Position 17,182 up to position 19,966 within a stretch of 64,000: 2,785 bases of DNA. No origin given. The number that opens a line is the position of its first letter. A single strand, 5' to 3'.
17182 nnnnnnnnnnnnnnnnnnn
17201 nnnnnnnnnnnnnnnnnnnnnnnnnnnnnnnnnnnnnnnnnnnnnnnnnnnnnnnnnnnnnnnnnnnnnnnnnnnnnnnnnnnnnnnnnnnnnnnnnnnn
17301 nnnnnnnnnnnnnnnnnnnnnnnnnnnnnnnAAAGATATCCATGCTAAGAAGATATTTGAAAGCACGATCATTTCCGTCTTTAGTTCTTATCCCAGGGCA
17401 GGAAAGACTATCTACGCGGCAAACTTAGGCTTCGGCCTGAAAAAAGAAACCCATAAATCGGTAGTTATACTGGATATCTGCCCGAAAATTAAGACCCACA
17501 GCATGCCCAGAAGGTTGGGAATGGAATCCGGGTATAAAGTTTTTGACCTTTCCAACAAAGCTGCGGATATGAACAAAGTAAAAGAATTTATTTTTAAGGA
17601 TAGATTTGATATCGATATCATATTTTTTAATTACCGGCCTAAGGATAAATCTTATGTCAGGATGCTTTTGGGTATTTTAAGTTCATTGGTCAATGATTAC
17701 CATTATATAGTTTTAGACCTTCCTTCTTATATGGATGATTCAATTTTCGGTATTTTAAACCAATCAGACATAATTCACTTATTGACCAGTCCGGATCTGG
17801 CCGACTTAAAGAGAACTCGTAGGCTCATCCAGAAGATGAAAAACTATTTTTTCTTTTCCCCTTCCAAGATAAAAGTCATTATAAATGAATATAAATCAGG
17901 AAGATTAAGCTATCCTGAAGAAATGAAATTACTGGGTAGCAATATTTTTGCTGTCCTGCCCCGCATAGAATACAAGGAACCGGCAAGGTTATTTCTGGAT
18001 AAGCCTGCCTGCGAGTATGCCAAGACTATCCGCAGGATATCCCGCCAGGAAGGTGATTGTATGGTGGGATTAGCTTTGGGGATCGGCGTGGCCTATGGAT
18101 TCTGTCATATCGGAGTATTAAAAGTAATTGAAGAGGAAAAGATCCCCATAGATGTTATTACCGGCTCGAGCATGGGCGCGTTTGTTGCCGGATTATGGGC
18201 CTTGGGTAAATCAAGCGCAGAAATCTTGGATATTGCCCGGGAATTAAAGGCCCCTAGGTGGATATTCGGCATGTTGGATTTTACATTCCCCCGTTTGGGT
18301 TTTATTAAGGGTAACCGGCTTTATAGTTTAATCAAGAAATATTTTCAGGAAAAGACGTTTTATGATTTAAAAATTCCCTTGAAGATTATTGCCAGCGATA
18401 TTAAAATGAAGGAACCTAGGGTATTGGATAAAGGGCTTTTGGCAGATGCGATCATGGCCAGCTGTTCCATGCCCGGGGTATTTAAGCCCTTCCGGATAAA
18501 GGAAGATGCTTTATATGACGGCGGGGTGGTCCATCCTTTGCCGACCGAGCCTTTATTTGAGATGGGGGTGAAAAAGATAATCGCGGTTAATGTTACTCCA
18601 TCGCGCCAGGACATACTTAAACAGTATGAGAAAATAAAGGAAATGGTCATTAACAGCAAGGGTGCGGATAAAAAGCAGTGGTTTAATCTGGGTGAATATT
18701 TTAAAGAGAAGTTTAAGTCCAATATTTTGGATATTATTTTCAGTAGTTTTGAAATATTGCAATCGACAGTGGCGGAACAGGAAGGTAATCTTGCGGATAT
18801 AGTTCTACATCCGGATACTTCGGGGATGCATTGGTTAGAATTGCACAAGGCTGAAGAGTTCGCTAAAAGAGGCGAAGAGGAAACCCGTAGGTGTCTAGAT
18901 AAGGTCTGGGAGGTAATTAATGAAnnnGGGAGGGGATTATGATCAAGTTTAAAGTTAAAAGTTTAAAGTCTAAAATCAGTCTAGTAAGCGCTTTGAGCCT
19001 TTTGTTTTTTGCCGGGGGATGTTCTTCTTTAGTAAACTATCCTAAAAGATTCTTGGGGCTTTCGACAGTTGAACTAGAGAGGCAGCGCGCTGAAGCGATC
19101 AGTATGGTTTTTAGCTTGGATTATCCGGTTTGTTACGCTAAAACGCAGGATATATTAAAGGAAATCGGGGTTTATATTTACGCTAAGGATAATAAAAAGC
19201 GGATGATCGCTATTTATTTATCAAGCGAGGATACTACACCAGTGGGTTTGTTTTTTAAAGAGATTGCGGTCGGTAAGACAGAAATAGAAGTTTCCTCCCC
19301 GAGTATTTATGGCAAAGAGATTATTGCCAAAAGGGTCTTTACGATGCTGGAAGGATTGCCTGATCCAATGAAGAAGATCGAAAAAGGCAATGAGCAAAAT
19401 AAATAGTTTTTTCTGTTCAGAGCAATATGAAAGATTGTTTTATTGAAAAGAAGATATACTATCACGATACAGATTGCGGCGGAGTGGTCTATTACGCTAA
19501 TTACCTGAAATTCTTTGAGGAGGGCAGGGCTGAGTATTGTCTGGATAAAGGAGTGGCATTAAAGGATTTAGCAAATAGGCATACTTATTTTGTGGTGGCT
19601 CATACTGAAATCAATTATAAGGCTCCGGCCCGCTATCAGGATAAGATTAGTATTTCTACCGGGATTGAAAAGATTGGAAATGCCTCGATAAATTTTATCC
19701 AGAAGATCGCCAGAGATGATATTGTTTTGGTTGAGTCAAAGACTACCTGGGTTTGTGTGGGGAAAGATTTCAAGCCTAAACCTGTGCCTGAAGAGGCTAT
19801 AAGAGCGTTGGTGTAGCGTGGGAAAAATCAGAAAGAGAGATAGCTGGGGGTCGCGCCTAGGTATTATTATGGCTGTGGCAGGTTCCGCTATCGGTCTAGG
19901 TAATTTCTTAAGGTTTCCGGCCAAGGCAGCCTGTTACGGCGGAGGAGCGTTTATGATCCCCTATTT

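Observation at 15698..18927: GH1 beta-glucosidase coupled to a cNMP-binding/ParA-like/patatin phospholipase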

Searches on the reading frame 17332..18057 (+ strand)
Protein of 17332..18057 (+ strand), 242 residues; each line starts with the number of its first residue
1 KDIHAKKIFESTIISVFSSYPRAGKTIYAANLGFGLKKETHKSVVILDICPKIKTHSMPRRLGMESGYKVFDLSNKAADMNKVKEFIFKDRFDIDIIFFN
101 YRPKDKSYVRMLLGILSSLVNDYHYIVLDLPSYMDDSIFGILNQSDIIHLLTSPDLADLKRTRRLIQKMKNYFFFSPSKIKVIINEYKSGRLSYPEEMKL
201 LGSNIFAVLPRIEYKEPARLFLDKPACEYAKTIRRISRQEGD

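Call 25: search_solved_structures(query=window:17332-18057:+, max_evalue=1, show_alignments=4)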
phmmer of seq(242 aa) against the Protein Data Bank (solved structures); distinct sequences matched with E-value up to 1: 9.
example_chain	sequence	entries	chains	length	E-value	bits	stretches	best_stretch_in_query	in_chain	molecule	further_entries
3ea0_A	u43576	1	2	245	2.7e-05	27.2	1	24-213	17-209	ATPase, ParA family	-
3q9l_A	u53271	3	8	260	0.0053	19.7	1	13-196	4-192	Septum site-determining protein minD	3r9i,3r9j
6riq_C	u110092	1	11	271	0.013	18.4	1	13-168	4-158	Site-determining protein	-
1ion_A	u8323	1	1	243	0.021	17.8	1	12-197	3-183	PROBABLE CELL DIVISION INHIBITOR MIND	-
8jmj_A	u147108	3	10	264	0.055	16.4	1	11-163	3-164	SpoOJ regulator (Soj)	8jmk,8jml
1g3q_A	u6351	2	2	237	0.069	16.1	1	12-170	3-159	CELL DIVISION INHIBITOR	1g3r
6iub_A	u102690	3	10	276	0.089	15.7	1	10-164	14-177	SpoOJ regulator (Soj)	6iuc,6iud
6pf2_A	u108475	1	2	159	0.23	14.3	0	145-176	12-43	Myosin, heavy polypeptide 7, cardiac muscle, beta variant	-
1ybe_A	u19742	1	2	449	0.65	12.9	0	64-123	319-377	Nicotinate phosphoribosyltransferase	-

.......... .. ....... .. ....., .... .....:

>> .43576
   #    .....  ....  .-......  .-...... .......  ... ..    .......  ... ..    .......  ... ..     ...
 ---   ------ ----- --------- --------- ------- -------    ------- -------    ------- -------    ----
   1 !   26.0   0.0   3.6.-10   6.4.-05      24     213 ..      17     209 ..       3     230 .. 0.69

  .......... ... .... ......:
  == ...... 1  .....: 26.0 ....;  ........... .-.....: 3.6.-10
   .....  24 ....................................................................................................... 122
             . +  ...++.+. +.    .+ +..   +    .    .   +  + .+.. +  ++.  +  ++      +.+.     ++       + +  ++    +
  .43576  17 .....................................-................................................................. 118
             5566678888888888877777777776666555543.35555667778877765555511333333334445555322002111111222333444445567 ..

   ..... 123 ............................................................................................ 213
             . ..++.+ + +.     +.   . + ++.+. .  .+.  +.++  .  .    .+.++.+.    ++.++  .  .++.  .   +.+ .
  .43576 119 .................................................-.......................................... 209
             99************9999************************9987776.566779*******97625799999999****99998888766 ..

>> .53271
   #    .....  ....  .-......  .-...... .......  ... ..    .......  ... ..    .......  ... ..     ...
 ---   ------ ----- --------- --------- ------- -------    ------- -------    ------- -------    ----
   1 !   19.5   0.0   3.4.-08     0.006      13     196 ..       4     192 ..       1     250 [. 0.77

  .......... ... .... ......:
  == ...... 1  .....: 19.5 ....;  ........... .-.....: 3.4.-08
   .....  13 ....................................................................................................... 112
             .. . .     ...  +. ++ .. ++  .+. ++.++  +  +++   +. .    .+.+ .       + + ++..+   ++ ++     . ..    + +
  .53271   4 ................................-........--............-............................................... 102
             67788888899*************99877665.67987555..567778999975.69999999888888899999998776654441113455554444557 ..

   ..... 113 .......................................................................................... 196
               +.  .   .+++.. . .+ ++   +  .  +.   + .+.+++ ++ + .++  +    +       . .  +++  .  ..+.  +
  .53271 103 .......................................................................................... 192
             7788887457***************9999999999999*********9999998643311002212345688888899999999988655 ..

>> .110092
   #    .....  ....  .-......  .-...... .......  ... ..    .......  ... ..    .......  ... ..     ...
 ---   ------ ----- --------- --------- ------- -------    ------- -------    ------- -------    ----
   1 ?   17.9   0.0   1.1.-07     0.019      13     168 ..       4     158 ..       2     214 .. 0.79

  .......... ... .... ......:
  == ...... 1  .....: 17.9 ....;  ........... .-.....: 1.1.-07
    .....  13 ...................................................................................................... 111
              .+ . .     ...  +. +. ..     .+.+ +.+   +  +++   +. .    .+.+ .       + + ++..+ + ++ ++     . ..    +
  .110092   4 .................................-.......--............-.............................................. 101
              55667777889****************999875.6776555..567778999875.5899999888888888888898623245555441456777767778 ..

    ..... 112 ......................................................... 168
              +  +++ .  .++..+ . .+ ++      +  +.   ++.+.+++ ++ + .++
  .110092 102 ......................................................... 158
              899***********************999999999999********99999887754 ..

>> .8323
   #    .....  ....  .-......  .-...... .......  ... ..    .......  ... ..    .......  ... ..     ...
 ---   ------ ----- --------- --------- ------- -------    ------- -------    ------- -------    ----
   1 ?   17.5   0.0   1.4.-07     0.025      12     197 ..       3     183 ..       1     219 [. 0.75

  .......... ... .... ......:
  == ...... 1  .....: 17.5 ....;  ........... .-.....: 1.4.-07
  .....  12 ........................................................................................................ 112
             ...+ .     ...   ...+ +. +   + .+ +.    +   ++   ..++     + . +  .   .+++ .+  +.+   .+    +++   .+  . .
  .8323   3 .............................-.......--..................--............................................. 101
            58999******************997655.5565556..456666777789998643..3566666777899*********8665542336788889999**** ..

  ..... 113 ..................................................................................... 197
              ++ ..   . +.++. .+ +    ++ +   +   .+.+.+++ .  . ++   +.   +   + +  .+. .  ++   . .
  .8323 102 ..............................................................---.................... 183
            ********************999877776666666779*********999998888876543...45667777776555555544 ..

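Call 78: search_solved_structures(query=A6, max_evalue=0.001, show_alignments=2)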
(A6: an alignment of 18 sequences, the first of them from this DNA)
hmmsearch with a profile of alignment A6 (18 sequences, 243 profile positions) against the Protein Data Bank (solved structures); distinct sequences matched with E-value up to 0.001: 59.
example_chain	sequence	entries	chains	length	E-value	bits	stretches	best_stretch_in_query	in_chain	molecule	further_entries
3ea0_A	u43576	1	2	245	4.6e-24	88.4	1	7-234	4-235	ATPase, ParA family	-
1g3q_A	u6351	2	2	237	1.1e-15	61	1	7-241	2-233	CELL DIVISION INHIBITOR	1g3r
1ion_A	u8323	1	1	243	1.4e-15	60.6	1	7-240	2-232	PROBABLE CELL DIVISION INHIBITOR MIND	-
4v03_A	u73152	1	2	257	4e-15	59.1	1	8-242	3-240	SITE-DETERMINING PROTEIN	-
1hyq_A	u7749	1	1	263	4.9e-15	58.8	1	9-241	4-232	CELL DIVISION INHIBITOR (MIND-1)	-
4v02_A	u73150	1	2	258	5.1e-15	58.7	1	8-242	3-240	SITE-DETERMINING PROTEIN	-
8ray_B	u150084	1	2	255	8e-14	54.8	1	8-161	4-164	ParA family protein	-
6iub_A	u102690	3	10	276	9.2e-14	54.6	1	6-176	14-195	SpoOJ regulator (Soj)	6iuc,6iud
8jmj_A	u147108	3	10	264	1.4e-13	54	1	7-176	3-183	SpoOJ regulator (Soj)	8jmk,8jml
4rz2_A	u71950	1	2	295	4.9e-13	52.3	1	9-238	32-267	Site-determining protein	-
4rz3_A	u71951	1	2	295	6.1e-13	51.9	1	9-238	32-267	Site-determining protein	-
3k9g_A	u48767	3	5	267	1.1e-12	51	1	4-157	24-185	PF-32 protein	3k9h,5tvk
7dut_A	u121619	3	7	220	1.5e-12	50.7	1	9-168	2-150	SOJ protein (Soj)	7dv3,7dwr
6u1q_A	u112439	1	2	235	4.2e-12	49.2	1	7-182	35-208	VpsO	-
6riq_C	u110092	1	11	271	8.5e-12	48.2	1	8-237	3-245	Site-determining protein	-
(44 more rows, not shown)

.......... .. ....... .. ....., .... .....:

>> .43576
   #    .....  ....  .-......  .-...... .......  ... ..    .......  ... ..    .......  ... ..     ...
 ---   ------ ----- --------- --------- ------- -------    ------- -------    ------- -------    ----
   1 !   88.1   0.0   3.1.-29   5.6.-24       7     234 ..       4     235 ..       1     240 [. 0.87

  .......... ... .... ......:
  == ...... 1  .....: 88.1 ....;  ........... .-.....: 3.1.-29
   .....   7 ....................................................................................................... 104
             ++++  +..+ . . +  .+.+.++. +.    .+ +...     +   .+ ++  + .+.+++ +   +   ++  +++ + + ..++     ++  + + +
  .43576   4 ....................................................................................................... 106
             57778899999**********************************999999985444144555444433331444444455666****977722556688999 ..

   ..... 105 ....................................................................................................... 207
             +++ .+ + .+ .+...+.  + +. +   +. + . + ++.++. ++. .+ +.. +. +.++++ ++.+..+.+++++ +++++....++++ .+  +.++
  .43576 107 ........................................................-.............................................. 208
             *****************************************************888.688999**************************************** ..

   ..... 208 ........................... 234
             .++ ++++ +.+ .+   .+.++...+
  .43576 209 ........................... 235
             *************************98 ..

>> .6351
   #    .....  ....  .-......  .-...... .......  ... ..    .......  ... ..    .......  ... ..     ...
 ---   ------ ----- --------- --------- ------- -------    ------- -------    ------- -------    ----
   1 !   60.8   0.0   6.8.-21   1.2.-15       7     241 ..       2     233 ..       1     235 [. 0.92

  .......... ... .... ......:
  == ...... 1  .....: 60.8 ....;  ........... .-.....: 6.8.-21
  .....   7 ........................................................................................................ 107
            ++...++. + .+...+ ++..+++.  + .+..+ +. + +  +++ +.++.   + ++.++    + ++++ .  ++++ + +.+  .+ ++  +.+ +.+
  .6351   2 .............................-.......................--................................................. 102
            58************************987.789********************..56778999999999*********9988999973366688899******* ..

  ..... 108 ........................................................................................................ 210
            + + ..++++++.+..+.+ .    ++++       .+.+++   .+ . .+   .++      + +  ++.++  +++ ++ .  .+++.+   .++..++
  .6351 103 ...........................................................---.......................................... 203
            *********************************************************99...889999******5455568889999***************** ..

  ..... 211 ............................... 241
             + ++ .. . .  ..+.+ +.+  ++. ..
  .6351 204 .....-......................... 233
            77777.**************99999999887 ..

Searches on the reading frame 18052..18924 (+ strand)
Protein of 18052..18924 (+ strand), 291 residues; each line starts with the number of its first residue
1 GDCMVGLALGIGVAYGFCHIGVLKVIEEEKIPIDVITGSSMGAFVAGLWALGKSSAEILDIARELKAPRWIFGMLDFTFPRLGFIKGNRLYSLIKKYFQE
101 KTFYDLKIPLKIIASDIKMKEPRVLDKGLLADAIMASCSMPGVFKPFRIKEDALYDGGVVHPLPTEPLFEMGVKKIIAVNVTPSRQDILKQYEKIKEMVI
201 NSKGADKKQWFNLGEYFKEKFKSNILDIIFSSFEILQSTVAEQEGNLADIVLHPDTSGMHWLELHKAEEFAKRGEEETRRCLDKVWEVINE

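Call 82: search_solved_structures(query=window:18052-18924:+, max_evalue=0.001)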
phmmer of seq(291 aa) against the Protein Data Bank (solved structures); distinct sequences matched with E-value up to 0.001: 2.
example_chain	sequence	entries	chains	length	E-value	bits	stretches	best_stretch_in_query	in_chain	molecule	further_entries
5fqu_A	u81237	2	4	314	9.2e-26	93.9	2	82-184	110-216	PATATIN-LIKE PROTEIN, PLPD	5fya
9iom_A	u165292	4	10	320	4.5e-05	26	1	7-130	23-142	cUMP-AMP-activated phospholipase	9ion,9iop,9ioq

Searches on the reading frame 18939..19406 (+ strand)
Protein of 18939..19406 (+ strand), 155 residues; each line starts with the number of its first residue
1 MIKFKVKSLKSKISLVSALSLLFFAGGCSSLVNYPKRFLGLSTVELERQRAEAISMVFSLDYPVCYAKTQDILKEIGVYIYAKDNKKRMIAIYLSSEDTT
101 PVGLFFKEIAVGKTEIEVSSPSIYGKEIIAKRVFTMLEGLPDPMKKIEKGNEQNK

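Call 3: search_protein_families(library=pfam, proteins=[window:18939-19406:+], max_evalue=0.01)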
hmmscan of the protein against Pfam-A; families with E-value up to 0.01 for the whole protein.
window:18939-19406:+ (155 aa): 0 families

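Call 7: search_protein_families(library=ncbifam, proteins=[window:18939-19406:+], max_evalue=0.01)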
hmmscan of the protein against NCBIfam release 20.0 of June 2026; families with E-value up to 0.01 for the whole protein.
window:18939-19406:+ (155 aa): 0 families

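Call 8: search_protein_families(library=padloc, proteins=[window:18939-19406:+], max_evalue=0.01)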
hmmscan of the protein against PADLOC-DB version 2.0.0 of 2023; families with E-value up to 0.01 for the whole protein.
window:18939-19406:+ (155 aa): 0 families

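Call 49: find_homologous_proteins(query=window:18939-19406:+, max_evalue=0.001)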
Query window:18939-19406:+ (155 aa): 32 proteins with E <= 0.001 among 116 candidates.
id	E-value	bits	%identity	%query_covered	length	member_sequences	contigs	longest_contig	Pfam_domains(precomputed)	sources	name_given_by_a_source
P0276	3.7e-92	324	99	100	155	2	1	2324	-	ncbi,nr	ncbi:MAG: hypothetical protein KJ926_06810 [Candidatus Omnitrophica bacterium]|nr:hypothetical prote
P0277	1.6e-68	248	77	93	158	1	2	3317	-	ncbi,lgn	-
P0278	1.0e-65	238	78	88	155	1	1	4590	-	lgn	-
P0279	4.2e-65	236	73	100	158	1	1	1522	-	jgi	jgi:hypothetical protein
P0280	3.9e-62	227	72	96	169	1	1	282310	-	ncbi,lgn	-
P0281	4.2e-62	227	72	93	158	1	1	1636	-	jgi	jgi:hypothetical protein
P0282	2.7e-61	224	72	93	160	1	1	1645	-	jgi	jgi:hypothetical protein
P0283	1.3e-60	222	73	88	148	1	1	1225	-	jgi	jgi:hypothetical protein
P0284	1.1e-59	219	72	90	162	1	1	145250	-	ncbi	ncbi:MAG: hypothetical protein ABIH27_05640 [Candidatus Omnitrophota bacterium]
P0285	2.5e-47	179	68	81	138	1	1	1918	-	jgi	jgi:hypothetical protein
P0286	2.7e-42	163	56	91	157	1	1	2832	-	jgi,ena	-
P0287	1.3e-38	151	54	88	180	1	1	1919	-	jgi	jgi:hypothetical protein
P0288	1.8e-38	150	50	99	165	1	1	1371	-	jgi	jgi:hypothetical protein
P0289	3.8e-38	149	56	86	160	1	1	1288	-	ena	-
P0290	2.1e-34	137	60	75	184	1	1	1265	-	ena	-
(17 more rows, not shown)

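Call 52: search_protein_families(library=pfam, alignment_id=A5, max_evalue=0.1)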
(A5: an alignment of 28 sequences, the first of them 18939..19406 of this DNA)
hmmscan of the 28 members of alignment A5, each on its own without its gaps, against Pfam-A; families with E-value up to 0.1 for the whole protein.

A. member 1, window:18939-19406:+ (155 aa): 0 families

B. families by the number of members that match (of 28 scanned): 15 families
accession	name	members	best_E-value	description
PF12092.13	DUF3568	13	5.4e-06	Protein of unknown function (DUF3568)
PF21578.3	117-like_vir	4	0.0075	Virus, 117-like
PF16270.11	DUF4923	2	0.017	Lipocalin-like domain (DUF4923)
PF21661.2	DUF6860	2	0.018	Domain of unknown function (DUF6860)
PF20794.3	bPH_7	1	0.0073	Bacterial PH domain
PF08955.15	BofC_C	1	0.028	BofC C-terminal domain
PF12902.13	Ferritin-like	1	0.031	Ferritin-like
PF23494.1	bPH_10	1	0.039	YqeB-like bacterial PH domain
PF06453.16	LT-IIB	1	0.04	Type II heat-labile enterotoxin , B subunit (LT-IIB)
PF03298.18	Stanniocalcin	1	0.054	Stanniocalcin family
PF15330.11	SIT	1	0.06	SHP2-interacting transmembrane adaptor protein, SIT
PF11925.13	DUF3443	1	0.065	Protein of unknown function (DUF3443)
PF02346.21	Vac_Fusion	1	0.071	Chordopoxvirus multifunctional envelope protein A27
PF20631.3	CoV_NSP13_1B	1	0.078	Coronavirus Nonstructural protein 13, 1B domain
PF08780.16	NTase_sub_bind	1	0.098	Nucleotidyltransferase substrate binding protein like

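Call 59: predict_structure(alignment_id=A5)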
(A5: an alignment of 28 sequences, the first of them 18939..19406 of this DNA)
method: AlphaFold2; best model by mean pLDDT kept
length: 155 residues; sequences in the alignment: 28
mean_pLDDT: 82.1   pTM: 0.67
mean pLDDT of the five models: 82.1, 81.9, 81.8, 80.1, 80.0
residues with pLDDT >= 90: 99; 70-90: 6; 50-70: 30; < 50: 20
segments of 3 or more residues with pLDDT < 50: 1-6, 27-38
pLDDT, mean of each block of 10 residues (from residue 1): 48 64 54 45 87 98 98 96 95 94 98 98 96 98 79 55
secondary structure, 60 per line:
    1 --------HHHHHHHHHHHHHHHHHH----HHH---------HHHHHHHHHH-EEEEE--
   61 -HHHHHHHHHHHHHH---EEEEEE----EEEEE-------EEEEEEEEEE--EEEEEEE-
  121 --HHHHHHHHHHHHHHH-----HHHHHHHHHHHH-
elements in order: H9-26 H43-52 E54-58 H62-75 E79-84 E89-93 E101-110 E113-119 H123-137 H143-154

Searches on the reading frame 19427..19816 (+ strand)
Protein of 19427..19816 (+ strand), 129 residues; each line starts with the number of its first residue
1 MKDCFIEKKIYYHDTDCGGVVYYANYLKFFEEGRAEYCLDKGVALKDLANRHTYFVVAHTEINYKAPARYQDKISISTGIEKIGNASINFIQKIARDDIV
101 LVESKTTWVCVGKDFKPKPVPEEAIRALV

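Call 3: search_protein_families(library=pfam, proteins=[window:19427-19816:+], max_evalue=0.01)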
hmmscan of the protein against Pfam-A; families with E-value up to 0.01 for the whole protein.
window:19427-19816:+ (129 aa): 3 families
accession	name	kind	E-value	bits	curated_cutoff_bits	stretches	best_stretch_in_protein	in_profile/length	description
PF13279.12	4HBT_2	-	2e-14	54.6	25.5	1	13-127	4-121/122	Thioesterase-like superfamily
PF03061.28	4HBT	-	5.3e-13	49.5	20.6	1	18-101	1-77/79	Thioesterase superfamily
PF01643.23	Acyl-ACP_TE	-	0.00013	22.2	23.7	1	12-125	12-128/131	Acyl-ACP thioesterase N-terminal domain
